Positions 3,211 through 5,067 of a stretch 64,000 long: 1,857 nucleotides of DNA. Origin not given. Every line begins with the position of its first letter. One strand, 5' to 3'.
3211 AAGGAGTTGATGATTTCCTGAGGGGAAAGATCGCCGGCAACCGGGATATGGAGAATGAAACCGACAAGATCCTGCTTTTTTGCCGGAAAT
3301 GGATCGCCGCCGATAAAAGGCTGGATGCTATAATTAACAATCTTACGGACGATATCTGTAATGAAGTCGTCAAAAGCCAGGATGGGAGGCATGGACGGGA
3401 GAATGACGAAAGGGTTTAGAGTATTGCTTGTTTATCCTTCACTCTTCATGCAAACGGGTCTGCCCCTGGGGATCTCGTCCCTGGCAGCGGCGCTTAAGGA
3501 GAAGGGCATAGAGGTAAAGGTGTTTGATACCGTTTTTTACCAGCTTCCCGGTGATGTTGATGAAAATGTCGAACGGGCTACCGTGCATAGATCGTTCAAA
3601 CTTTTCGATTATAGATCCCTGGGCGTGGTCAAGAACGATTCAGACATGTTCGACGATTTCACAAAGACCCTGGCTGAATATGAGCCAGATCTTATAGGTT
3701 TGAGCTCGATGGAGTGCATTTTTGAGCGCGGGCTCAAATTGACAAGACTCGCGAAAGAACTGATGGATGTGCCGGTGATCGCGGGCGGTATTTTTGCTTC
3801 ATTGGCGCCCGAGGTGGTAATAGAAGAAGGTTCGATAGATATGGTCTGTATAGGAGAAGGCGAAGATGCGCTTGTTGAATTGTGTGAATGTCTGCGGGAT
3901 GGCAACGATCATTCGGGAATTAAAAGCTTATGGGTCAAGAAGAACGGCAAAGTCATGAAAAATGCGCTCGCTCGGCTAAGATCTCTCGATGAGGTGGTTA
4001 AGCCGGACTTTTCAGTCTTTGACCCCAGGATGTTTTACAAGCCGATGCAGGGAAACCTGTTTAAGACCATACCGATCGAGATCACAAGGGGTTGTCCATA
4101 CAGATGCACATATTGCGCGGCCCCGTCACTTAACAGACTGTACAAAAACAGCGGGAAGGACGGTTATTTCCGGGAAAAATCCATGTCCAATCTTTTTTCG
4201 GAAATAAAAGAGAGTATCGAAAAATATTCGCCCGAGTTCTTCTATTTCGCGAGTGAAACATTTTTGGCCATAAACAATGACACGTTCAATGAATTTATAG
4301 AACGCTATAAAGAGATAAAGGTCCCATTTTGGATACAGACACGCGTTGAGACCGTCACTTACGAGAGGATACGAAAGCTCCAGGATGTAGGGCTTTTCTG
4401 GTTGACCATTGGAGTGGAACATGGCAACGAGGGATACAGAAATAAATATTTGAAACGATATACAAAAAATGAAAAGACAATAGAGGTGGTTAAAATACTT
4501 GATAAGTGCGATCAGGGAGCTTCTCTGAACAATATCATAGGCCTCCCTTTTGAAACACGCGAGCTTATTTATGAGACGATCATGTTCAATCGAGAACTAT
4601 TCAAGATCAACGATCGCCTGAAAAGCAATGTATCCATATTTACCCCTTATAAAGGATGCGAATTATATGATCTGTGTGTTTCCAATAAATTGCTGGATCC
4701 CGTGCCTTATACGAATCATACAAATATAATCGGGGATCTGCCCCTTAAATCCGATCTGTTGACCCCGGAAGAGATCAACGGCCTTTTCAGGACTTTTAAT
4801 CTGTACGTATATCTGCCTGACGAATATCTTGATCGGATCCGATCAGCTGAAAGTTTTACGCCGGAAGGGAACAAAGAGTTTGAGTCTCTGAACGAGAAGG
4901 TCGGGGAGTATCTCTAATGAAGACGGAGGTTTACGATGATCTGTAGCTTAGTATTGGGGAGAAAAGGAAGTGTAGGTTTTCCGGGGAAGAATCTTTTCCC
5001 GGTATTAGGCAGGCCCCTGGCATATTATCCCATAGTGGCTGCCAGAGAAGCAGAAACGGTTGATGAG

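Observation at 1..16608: Tailoring block dense in radical SAM enzymes and methyltransferases at the head of a giant glycan locus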

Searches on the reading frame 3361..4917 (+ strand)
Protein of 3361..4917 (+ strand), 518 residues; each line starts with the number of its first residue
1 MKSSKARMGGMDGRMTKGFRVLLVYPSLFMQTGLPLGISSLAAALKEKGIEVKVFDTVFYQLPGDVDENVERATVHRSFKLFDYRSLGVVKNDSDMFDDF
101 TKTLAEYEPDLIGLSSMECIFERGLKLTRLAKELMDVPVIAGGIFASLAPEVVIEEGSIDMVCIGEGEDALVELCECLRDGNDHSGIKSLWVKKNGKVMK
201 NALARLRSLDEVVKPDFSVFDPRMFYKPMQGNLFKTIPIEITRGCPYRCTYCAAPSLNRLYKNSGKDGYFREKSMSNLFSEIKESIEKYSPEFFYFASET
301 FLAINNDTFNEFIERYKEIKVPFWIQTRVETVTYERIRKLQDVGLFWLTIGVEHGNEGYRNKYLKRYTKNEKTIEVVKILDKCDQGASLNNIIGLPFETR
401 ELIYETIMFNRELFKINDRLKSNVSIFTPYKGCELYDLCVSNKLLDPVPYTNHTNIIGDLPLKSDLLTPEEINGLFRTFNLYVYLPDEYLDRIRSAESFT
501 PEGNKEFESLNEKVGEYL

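Call 3: search_protein_families(library=pfam, proteins=[window:3361-4917:+], max_evalue=0.001)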
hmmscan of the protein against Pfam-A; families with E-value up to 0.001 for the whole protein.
window:3361-4917:+ (518 aa): 3 families
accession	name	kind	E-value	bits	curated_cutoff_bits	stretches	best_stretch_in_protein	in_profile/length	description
PF04055.27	Radical_SAM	-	2.2e-19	70.7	29.5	1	239-407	1-163/166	Radical SAM superfamily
PF02310.24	B12-binding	-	6.2e-16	58.8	32.1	1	33-174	12-120/121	B12 binding domain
PF19864.5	Radical_SAM_N2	-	0.00017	21.5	29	1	136-185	86-132/151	Radical SAM proteins, N-terminal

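Call 6: search_protein_families(library=ncbifam, proteins=[window:3361-4917:+], max_evalue=0.0001)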
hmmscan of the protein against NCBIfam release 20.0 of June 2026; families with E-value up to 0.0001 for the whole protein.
window:3361-4917:+ (518 aa): 19 families
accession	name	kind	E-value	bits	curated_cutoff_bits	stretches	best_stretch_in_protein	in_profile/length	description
TIGR02026.1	BchE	equivalog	2.3e-28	99.3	481.35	1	99-471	54-415/497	magnesium-protoporphyrin IX monomethyl ester anaerobic oxidative cyclase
TIGR04013.1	B12_SAM_MJ_1487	hypoth_equivalog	2.3e-24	86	251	1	103-435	38-353/382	TIGR04013 family B12-binding domain/radical SAM domain-containing protein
TIGR03471.1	HpnJ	equivalog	5.8e-24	84.8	577.6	1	140-446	102-394/472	hopanoid biosynthesis associated radical SAM protein HpnJ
NF038361.1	rSAM_Sden_1168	equivalog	9.2e-23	80.6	575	1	15-443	59-477/560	Sden_1168 family B12-binding radical SAM P-methyltransferase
TIGR04367.1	HpnR_B12_rSAM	equivalog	2.4e-21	75.9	650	1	97-437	49-371/490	hopanoid C-3 methylase HpnR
TIGR04072.2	rSAM_ladder_B12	equivalog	3.4e-21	75.4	360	1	35-408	18-344/443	lipid biosynthesis B12-binding/radical SAM protein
TIGR03975.1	rSAM_ocin_1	subfamily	1e-20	73.8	281.85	1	97-402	117-419/606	RiPP maturation radical SAM C-methyltransferase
NF050148.1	rSAM_ApyD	equivalog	2.8e-20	72.3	750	1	88-439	54-393/645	RiPP biosynthesis radical SAM protein ApyD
TIGR04014.1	B12_SAM_MJ_0865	equivalog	3.2e-16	59.1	360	1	127-454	60-373/434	methyl-coenzyme M reductase glutamine C-methyltransferase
TIGR04385.1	B12_rSAM_cofa1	equivalog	1e-15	57.9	450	1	95-422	48-373/438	B12 lower ligand biosynthesis radical SAM protein BzaD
TIGR04190.1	B12_SAM_Ta0216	equivalog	5.3e-15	55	500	1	125-430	97-415/554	TIGR04190 family B12-binding domain/radical SAM domain protein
TIGR04295.1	B12_rSAM_oligo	hypoth_equivalog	4.5e-13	48.7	400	1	139-365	104-314/422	TIGR04295 family B12-binding domain-containing radical SAM protein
TIGR04479.1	bcpD_PhpK_rSAM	subfamily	2.9e-12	45.7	600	1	165-411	178-407/504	PhpK family radical SAM P-methyltransferase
NF033070.1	rSAM_AprD4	equivalog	3.2e-11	42.8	500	1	317-445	270-396/456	AprD4 family radical SAM diol-dehydratase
NF033712.0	B12_rSAM_KedN5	subfamily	4.6e-09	35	700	1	102-252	56-211/624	KedN5 family methylcobalamin-dependent radical SAM C-methyltransferase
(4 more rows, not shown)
